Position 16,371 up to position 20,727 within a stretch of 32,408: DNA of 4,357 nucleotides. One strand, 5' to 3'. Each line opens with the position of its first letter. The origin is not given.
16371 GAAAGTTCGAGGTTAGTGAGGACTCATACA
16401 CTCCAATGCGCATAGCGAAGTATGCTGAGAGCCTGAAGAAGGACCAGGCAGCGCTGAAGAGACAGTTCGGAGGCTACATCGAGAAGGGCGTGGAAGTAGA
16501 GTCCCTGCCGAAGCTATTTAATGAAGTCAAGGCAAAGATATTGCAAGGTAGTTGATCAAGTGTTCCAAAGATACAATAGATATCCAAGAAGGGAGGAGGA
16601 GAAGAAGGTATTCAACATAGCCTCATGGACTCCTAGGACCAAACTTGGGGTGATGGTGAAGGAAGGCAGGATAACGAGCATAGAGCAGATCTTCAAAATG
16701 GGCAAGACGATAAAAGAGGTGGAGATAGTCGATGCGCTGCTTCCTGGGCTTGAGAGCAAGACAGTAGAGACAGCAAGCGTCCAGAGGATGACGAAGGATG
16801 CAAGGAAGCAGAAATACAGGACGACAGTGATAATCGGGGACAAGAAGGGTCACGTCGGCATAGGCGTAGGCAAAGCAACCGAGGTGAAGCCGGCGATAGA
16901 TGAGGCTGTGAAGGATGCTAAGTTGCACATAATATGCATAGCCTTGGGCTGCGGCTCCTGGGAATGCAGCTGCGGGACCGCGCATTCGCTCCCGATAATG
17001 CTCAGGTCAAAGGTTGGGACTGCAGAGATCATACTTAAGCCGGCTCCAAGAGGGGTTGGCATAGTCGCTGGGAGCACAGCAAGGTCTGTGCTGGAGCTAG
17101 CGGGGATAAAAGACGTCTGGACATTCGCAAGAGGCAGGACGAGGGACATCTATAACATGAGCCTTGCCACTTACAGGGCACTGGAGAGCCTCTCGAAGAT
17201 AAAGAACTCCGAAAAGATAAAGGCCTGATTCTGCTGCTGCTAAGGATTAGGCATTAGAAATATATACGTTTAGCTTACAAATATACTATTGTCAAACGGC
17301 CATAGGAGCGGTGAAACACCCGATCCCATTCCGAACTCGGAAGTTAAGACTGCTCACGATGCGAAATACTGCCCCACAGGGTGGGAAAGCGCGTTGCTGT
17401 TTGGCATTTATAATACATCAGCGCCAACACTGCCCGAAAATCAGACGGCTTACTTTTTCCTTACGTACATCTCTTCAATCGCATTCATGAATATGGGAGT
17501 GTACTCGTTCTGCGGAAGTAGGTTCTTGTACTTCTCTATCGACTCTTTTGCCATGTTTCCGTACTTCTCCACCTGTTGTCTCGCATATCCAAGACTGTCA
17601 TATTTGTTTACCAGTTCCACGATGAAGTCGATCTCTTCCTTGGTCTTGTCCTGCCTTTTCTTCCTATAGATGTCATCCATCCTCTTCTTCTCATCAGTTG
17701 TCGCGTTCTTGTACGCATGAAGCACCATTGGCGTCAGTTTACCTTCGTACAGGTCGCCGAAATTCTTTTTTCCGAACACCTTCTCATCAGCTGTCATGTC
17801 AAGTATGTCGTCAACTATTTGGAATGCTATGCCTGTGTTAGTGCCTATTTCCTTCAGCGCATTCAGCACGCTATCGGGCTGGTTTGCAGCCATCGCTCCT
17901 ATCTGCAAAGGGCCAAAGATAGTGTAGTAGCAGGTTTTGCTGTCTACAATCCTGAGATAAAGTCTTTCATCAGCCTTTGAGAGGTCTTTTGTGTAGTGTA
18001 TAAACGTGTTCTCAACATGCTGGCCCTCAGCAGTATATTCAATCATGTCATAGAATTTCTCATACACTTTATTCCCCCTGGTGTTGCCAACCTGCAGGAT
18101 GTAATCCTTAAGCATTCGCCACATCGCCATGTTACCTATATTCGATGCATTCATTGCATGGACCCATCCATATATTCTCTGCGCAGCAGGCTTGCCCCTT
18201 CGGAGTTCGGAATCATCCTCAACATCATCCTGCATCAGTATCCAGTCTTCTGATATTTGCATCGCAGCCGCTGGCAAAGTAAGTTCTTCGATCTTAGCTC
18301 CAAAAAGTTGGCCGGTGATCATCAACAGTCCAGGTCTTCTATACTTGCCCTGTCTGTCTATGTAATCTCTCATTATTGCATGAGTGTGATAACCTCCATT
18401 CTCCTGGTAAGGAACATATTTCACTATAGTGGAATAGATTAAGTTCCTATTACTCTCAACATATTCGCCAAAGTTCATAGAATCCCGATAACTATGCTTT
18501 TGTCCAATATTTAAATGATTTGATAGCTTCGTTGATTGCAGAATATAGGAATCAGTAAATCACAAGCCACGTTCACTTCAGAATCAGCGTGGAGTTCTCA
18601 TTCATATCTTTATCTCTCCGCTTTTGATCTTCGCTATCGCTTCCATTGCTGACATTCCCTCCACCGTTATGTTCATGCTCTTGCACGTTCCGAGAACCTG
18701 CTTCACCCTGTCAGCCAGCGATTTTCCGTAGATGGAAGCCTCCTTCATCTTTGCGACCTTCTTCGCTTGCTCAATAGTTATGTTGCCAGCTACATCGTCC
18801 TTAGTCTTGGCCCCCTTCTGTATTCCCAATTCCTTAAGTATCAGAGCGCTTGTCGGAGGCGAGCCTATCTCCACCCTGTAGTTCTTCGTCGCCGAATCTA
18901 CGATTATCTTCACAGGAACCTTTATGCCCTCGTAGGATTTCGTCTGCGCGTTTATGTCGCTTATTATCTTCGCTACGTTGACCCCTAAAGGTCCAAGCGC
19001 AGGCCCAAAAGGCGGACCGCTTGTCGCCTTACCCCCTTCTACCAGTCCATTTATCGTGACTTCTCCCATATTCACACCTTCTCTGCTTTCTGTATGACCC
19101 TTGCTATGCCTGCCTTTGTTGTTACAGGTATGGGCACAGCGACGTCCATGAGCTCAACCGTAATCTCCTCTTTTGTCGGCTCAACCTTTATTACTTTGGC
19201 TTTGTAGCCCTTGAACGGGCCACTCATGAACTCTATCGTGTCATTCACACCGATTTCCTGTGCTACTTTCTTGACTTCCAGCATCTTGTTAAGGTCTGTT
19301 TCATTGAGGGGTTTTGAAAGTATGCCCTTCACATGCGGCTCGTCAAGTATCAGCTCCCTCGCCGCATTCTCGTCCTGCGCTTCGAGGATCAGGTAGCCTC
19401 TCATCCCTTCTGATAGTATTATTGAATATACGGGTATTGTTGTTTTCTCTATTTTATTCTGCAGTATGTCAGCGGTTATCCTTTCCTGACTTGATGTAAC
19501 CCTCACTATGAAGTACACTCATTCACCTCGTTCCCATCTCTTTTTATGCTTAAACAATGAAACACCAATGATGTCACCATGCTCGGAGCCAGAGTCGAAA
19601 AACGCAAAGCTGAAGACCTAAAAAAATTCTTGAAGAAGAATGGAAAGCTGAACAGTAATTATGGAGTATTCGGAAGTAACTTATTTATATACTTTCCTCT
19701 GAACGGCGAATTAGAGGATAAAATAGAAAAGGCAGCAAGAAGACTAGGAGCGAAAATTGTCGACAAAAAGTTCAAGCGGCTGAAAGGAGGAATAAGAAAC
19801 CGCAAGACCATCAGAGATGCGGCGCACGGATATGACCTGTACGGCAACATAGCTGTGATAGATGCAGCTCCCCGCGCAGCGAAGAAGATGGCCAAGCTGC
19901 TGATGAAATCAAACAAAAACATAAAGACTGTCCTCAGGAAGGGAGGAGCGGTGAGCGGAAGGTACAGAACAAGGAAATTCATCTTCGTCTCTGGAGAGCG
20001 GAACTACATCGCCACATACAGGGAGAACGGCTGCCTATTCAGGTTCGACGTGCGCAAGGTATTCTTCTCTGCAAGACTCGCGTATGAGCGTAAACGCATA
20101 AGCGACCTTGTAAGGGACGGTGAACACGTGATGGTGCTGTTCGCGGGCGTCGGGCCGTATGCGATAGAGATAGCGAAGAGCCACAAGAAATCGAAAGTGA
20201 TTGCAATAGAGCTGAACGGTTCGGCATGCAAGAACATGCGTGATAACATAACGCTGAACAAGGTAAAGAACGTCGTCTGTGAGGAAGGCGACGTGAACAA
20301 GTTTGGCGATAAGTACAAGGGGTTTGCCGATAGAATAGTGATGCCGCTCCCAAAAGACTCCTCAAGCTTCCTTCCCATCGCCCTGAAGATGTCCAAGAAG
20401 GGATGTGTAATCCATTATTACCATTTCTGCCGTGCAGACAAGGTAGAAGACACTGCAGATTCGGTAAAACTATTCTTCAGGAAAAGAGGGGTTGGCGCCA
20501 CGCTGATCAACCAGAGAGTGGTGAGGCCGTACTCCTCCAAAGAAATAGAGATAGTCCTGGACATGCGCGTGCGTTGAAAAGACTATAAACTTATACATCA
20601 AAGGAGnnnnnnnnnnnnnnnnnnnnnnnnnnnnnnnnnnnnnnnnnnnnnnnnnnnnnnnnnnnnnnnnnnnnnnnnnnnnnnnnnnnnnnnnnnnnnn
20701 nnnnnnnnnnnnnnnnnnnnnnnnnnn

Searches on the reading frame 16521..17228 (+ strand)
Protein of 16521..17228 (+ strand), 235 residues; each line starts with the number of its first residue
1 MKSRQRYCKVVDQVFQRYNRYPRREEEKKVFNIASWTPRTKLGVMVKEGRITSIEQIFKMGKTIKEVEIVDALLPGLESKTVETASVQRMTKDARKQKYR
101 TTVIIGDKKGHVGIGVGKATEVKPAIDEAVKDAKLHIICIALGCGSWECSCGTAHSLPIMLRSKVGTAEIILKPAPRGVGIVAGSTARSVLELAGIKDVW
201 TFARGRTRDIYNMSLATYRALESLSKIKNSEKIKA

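Call 81: search_protein_families(library=pfam, proteins=[window:16521-17228:+], max_evalue=0.001)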
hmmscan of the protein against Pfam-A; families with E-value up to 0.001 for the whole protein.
window:16521-17228:+ (235 aa): 2 families
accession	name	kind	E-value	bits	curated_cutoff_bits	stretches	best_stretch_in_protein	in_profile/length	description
PF03719.21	Ribosomal_S5_C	-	4.4e-21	74.6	21.5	1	164-229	2-66/71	Ribosomal protein S5, C-terminal domain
PF00333.26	Ribosomal_S5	-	4.1e-19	68.8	27.1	1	77-140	1-64/65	Ribosomal protein S5, N-terminal domain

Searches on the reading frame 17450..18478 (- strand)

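Call 80: search_protein_families(library=pfam, proteins=[window:17450-18478:-], max_evalue=0.001)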
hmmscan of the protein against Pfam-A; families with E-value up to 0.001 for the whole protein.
window:17450-18478:- (342 aa): 1 family
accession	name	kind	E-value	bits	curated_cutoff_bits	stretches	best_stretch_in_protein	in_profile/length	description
PF00348.22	polyprenyl_synt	-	6e-52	176.8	27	1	33-283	5-244/251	Polyprenyl synthetase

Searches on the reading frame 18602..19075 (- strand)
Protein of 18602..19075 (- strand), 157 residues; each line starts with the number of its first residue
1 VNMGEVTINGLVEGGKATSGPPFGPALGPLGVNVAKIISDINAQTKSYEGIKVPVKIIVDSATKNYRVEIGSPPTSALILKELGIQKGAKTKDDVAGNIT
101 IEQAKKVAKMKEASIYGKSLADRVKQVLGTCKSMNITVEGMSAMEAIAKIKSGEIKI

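Call 80: search_protein_families(library=pfam, proteins=[window:18602-19075:-], max_evalue=0.001)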
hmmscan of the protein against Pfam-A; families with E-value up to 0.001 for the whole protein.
window:18602-19075:- (157 aa): 2 families
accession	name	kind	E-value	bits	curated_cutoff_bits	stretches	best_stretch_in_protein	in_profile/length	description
PF03946.19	Ribosomal_L11_N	-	5e-21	74.7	32.9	1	11-64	4-56/58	Ribosomal protein L11, N-terminal domain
PF00298.24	Ribosomal_L11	-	3.1e-17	63.2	21.4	1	72-138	2-69/69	Ribosomal protein L11, RNA binding domain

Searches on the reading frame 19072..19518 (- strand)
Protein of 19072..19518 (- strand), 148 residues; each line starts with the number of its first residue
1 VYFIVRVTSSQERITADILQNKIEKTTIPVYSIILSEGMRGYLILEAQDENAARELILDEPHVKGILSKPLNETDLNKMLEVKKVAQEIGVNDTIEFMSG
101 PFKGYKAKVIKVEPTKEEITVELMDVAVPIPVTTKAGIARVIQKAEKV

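Call 80: search_protein_families(library=pfam, proteins=[window:19072-19518:-], max_evalue=0.001)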
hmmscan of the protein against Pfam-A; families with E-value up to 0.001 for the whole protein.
window:19072-19518:- (148 aa): 2 families
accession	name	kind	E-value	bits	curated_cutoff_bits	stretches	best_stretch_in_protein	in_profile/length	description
PF03439.18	Spt5-NGN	-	3.5e-14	52.9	22.4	1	2-80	2-84/84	Early transcription elongation factor of RNA pol II, NGN section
PF00467.35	KOW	-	2.1e-05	24.6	22.3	1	98-122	8-32/32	KOW motif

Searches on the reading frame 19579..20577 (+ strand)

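Call 80: search_protein_families(library=pfam, proteins=[window:19579-20577:+], max_evalue=0.001)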
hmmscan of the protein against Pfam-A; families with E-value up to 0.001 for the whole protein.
window:19579-20577:+ (332 aa): 4 families
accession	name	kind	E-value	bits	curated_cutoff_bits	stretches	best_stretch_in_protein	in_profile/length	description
PF02475.24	TRM5-TYW2_MTfase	-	1e-43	149.5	28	1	147-289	3-143/164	TRM5/TYW2 methyltransferase domain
PF25133.1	TYW2_N_2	-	6.5e-08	33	27.7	1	74-141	10-78/79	TYW2 N-terminal domain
PF18093.7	Trm5_N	-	6.3e-06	26.3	22.7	1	5-48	3-46/47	tRNA methyltransferase 5 N-terminal domain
PF13847.12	Methyltransf_31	-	2.8e-05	24.3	27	1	180-275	3-104/145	Methyltransferase domain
